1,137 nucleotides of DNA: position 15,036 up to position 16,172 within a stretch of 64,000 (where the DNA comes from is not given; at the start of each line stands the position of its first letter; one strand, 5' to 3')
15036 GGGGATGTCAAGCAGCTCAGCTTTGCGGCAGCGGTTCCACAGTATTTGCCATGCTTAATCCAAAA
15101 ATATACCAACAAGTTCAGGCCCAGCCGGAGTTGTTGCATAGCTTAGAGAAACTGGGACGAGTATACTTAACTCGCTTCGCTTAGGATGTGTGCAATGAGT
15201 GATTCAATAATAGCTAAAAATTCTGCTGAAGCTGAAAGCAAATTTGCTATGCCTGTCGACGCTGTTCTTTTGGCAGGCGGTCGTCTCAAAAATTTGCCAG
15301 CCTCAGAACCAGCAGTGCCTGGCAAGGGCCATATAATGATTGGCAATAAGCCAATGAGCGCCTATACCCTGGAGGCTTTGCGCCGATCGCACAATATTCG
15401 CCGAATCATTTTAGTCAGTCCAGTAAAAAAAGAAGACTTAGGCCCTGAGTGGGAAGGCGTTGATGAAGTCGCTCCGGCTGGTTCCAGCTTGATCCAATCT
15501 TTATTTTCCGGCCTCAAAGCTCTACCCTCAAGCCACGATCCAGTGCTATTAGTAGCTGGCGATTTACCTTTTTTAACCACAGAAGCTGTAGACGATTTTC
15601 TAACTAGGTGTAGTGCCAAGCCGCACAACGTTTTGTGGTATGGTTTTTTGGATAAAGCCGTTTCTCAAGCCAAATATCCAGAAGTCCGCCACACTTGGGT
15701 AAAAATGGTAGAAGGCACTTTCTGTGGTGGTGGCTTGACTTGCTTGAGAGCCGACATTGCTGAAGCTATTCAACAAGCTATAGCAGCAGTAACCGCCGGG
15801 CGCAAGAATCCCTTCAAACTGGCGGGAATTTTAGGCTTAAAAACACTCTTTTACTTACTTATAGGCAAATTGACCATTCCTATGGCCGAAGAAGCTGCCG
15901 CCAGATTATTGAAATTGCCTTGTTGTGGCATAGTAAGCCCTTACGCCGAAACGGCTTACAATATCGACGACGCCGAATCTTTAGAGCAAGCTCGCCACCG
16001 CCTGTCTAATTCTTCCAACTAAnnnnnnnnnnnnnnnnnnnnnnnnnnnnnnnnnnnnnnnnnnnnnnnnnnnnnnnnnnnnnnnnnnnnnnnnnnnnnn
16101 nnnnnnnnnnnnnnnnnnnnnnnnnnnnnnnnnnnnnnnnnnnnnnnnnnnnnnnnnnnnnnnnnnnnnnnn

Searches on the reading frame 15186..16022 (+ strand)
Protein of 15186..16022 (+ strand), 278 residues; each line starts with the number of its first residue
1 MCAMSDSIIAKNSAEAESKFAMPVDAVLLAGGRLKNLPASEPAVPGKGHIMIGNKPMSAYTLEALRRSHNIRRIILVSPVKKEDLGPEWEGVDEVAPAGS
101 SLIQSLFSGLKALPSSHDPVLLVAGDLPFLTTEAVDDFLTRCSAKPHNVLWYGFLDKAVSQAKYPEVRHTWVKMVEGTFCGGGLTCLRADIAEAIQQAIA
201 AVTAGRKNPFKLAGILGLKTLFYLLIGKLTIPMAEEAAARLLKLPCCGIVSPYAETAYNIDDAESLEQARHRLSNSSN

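Call 22: search_protein_families(library=pfam, proteins=[window:15186-16022:+], max_evalue=0.00001)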
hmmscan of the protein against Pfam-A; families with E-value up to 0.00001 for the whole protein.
window:15186-16022:+ (278 aa): 1 family
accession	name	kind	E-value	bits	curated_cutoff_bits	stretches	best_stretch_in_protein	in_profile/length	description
PF12804.13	NTP_transf_3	-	3.1e-12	47.4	27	1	26-182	1-128/160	MobA-like NTP transferase domain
